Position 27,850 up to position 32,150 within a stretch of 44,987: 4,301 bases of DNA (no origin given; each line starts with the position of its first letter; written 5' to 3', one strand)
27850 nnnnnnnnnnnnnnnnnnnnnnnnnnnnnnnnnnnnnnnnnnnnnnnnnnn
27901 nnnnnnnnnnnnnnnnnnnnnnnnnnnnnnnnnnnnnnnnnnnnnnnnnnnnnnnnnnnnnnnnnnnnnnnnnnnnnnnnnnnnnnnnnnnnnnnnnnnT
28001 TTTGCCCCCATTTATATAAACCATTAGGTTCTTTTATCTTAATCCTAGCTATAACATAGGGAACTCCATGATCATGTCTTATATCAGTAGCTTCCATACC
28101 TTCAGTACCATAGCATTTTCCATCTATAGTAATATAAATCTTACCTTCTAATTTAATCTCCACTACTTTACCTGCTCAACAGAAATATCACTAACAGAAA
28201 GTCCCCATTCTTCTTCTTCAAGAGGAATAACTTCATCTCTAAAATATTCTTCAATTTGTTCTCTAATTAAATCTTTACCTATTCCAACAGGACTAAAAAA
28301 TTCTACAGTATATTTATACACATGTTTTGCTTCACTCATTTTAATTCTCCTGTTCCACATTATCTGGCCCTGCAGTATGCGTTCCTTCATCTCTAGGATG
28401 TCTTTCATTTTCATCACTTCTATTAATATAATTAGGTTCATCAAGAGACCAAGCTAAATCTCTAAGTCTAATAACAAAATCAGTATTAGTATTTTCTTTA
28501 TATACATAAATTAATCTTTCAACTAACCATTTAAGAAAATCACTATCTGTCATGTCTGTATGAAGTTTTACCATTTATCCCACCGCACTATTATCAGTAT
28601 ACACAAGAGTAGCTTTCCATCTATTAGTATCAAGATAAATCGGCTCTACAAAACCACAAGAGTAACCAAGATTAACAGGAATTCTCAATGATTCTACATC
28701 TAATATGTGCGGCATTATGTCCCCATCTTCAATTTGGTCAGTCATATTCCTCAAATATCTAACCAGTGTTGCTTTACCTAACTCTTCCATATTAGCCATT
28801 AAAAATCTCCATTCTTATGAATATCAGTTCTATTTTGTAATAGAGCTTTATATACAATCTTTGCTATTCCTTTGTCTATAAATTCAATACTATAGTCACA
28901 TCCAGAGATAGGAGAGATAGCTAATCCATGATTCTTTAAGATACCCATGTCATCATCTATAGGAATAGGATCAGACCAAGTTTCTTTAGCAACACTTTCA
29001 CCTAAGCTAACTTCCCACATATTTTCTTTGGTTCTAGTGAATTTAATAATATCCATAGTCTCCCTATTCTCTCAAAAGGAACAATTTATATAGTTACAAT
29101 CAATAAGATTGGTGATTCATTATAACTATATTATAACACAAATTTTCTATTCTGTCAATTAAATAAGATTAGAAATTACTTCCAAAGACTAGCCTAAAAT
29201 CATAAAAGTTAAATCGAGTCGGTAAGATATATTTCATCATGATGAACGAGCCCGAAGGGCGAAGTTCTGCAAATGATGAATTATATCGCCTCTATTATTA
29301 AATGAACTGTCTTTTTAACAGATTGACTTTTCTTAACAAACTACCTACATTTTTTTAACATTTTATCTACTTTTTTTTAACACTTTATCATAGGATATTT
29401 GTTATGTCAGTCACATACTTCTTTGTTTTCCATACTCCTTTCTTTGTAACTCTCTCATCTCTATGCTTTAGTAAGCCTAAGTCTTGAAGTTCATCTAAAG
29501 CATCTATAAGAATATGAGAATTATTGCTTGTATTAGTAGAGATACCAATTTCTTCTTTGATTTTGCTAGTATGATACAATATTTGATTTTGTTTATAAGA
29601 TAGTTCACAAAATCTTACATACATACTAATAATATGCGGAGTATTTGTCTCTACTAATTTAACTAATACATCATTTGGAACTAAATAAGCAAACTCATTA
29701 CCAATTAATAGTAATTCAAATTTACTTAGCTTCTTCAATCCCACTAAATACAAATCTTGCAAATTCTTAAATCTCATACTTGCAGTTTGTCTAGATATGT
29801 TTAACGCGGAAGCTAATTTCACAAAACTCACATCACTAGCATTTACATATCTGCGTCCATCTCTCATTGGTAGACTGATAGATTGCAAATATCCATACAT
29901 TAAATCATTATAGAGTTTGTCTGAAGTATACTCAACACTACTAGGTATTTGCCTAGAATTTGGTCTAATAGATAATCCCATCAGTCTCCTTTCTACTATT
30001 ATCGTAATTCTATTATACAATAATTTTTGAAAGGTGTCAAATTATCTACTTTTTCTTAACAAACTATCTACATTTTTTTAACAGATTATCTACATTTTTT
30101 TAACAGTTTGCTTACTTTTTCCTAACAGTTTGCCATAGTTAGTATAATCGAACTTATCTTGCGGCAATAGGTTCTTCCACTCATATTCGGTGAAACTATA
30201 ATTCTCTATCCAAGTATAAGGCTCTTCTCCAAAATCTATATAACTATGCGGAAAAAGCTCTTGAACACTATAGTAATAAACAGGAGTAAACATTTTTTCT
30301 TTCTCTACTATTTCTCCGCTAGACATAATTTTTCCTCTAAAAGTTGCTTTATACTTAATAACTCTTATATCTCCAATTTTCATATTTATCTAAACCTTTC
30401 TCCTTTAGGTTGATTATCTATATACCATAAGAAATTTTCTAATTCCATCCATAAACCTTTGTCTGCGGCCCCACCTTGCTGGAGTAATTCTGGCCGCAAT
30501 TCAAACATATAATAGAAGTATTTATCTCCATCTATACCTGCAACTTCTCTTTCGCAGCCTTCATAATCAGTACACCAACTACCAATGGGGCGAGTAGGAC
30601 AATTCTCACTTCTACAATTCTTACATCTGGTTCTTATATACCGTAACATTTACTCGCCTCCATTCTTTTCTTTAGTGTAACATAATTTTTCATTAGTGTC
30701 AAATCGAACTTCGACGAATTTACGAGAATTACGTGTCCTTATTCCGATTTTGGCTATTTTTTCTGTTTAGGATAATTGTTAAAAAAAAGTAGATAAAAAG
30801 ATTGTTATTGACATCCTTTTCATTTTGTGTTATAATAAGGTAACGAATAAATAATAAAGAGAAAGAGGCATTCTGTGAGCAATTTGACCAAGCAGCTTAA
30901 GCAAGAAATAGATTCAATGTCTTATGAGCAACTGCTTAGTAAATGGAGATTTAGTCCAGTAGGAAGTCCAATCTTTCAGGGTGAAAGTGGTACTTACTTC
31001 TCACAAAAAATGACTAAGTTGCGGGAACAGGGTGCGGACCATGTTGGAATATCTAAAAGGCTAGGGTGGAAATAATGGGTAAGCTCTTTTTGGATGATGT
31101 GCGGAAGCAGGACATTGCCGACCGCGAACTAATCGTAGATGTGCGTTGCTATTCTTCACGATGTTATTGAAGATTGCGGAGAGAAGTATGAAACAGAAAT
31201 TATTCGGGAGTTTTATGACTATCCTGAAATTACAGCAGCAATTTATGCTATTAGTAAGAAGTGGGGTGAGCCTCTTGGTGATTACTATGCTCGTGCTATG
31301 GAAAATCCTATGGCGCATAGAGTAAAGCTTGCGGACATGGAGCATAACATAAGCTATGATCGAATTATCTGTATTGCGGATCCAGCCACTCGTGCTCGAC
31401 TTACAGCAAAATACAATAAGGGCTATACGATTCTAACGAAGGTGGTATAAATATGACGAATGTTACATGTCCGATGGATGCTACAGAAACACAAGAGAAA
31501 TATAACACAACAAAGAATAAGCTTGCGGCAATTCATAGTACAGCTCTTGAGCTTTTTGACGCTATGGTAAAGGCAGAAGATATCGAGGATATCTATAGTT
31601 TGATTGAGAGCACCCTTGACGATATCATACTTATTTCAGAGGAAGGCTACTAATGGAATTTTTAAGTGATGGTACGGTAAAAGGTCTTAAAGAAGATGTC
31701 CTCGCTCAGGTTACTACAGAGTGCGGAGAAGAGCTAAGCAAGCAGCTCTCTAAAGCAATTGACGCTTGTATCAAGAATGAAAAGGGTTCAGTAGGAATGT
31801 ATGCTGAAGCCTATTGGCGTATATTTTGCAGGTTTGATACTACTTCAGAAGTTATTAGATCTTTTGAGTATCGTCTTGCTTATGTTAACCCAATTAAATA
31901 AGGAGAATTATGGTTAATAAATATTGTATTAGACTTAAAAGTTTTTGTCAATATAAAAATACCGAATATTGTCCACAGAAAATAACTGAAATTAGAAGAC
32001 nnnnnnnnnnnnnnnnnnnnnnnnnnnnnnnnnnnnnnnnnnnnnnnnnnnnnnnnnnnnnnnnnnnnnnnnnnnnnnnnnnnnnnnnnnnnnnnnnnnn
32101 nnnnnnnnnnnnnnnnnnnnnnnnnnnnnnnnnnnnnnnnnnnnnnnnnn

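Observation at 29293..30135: Gene for a helix-turn-helix protein bracketed by two 4x22-bp iteron clusters: candidate replication origin / initiator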

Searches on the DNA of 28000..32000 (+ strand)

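Call 8: search_dna_similar(query=window:28000-32000:+, collection=phages, mode=distant, max_rows=20)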
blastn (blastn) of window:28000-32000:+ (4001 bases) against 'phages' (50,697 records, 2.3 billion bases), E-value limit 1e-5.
No match.

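Call 60: search_rna_families(source=window, start=29000, end=30200, threshold=evalue, max_evalue=10)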
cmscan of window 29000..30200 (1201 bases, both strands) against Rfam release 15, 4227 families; matches with E-value up to 10: 3.
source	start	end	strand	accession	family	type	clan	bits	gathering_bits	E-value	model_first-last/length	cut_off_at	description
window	29973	30044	-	RF00179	GAIT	Cis-reg;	-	20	37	1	1-71/71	no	GAIT element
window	29234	29276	+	RF01737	flpD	Cis-reg;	-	18.9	40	0.34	1-47/47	no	flpD RNA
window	30091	30200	+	RF02777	OppA_thermometer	Cis-reg; thermoregulator;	-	11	290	3.4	1-116/304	3'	OppA 5' UTR thermometer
